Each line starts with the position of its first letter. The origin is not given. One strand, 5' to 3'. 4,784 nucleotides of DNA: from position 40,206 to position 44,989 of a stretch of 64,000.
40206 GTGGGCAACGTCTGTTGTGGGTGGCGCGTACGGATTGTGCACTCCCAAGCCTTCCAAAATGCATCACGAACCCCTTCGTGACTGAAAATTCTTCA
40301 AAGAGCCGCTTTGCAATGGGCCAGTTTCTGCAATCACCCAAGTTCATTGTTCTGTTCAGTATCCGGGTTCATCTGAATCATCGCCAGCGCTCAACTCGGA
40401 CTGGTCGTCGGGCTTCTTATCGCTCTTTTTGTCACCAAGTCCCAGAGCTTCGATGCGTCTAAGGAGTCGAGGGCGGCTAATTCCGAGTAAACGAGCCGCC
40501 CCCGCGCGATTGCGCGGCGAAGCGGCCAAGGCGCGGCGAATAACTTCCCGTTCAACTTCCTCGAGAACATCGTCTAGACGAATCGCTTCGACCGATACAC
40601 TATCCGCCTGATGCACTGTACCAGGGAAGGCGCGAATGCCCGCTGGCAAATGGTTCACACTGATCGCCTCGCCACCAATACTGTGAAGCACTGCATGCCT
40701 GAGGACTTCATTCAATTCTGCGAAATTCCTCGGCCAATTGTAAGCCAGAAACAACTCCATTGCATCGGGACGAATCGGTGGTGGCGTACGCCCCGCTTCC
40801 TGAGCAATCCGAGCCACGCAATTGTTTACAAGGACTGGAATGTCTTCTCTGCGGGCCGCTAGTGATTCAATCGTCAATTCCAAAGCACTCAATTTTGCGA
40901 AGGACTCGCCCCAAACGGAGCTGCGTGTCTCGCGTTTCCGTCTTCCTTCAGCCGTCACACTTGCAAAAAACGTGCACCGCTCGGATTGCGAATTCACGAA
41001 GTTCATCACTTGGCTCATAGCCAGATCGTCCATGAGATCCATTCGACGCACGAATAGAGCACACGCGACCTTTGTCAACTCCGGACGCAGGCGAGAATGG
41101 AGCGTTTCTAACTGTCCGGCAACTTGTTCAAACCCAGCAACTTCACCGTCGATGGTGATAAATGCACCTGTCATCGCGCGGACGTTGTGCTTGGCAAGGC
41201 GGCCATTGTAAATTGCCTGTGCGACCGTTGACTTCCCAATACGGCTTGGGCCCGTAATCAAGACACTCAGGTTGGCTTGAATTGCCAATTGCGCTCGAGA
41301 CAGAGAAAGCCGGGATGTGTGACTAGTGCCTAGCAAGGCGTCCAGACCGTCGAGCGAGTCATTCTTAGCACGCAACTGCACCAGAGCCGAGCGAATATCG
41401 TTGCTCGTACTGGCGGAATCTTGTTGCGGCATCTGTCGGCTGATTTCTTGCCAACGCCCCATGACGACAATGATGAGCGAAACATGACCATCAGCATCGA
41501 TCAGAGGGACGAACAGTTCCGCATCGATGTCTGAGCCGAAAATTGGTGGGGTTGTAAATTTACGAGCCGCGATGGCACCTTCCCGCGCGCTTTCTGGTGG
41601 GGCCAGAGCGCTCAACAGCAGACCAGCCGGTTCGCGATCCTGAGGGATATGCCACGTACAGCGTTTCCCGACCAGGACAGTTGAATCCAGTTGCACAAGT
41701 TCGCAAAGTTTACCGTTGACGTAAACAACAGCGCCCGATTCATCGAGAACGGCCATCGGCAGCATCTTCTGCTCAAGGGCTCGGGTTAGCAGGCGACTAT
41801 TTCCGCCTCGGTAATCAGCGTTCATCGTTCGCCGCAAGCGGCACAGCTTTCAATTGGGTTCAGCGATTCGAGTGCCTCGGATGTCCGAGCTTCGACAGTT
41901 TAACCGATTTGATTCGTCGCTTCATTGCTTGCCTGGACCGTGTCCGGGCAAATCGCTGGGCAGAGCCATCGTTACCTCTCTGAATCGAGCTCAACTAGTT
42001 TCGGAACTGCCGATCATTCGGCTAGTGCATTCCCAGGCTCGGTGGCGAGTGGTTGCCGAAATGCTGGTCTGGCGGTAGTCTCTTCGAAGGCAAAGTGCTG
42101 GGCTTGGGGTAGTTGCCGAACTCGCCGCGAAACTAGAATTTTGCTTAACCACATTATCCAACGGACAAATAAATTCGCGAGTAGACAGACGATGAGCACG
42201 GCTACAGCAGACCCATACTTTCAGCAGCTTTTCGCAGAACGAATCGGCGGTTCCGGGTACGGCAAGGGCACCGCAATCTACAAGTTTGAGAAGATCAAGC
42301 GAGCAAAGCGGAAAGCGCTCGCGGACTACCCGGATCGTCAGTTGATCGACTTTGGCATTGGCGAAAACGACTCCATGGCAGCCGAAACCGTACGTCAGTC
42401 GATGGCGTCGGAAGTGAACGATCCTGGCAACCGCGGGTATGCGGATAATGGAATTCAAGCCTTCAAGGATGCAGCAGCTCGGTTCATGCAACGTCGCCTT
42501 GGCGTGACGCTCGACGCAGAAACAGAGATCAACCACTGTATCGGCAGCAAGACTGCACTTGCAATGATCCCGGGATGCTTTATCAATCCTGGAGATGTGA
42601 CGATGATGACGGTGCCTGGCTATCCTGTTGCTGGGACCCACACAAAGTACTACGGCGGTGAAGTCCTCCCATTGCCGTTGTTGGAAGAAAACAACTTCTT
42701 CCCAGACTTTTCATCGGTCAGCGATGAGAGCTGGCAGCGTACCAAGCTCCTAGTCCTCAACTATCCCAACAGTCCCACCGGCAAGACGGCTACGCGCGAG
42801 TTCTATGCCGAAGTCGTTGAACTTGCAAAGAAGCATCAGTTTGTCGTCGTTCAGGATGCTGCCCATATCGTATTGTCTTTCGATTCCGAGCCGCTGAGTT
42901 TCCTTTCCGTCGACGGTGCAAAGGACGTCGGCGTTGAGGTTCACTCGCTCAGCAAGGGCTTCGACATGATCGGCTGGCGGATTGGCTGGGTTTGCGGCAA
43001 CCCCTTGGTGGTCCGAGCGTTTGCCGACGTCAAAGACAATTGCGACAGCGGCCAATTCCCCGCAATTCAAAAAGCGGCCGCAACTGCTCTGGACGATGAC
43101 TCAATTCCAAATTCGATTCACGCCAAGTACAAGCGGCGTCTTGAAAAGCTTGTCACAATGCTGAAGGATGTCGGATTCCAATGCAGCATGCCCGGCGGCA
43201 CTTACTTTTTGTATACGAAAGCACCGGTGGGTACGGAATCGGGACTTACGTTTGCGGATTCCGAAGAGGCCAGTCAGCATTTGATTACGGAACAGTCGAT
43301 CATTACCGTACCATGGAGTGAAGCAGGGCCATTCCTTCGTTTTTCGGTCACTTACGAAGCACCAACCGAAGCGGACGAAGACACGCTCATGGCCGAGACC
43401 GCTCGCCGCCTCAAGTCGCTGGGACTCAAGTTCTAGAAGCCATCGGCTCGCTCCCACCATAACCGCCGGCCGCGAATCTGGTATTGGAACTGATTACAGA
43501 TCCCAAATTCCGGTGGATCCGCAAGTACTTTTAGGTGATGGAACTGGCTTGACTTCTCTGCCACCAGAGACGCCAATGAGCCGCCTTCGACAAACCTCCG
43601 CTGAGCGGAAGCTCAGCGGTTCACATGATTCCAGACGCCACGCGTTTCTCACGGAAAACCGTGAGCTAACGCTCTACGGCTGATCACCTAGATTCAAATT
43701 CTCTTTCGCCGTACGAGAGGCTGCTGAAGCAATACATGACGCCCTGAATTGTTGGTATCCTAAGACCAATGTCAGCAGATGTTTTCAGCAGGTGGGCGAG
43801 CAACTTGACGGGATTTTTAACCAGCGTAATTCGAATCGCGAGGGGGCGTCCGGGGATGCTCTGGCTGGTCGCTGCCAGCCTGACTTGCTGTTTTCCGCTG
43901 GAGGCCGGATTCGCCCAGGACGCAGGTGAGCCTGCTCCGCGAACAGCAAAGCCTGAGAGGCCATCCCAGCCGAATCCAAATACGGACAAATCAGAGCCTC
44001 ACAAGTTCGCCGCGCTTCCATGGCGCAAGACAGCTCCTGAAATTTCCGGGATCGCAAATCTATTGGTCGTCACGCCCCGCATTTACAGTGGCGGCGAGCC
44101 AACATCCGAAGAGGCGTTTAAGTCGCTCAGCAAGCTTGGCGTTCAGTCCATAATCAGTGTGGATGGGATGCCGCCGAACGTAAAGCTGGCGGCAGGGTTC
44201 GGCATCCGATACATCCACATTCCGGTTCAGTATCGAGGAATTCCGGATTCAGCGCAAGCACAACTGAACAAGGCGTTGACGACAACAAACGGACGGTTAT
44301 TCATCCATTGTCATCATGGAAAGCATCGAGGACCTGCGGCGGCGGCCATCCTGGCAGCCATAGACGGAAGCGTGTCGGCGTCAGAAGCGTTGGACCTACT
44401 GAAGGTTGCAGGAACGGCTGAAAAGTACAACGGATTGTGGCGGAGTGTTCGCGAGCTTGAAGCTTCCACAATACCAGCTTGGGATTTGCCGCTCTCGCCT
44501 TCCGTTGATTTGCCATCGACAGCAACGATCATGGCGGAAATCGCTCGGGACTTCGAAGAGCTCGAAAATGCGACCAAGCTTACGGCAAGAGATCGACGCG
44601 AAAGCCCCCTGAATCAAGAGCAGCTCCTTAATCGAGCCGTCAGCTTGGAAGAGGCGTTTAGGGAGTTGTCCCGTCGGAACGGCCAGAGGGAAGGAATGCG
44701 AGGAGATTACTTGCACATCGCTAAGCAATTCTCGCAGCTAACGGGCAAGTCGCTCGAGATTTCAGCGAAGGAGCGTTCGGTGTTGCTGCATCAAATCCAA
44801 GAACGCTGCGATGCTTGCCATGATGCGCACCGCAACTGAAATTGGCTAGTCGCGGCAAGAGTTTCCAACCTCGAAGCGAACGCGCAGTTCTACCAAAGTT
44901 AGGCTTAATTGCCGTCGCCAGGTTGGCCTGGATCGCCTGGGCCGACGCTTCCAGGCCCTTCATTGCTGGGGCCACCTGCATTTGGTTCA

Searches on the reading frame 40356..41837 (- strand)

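Call 93: search_protein_families(library=pfam, proteins=[window:40356-41837:-], max_evalue=0.001)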
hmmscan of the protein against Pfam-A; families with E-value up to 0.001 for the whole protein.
window:40356-41837:- (493 aa): 4 families
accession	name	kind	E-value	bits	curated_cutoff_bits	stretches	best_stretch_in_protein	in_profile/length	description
PF25601.1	AAA_lid_14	-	4e-15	55.9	27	1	328-403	2-76/87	AAA+ ATPase lid domain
PF02954.25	HTH_8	-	7.8e-08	32.4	22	1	425-464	2-41/42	Bacterial regulatory protein, Fis family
PF13426.13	PAS_9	-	9.4e-06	26.3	27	1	28-125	4-97/103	PAS domain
PF00158.32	Sigma54_activat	-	0.00071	19.7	20.2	0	170-216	3-49/168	Sigma-54 interaction domain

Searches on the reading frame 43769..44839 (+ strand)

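Call 94: search_protein_families(library=pfam, proteins=[window:43769-44839:+], max_evalue=0.001)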
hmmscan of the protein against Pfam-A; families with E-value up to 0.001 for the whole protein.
window:43769-44839:+ (356 aa): 1 family
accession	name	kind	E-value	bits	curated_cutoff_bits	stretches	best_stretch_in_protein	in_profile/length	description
PF22784.1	PTP-SAK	-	0.00037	21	27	1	100-202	7-115/153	Swiss Army Knife protein, DSP-PTPase phosphatase domain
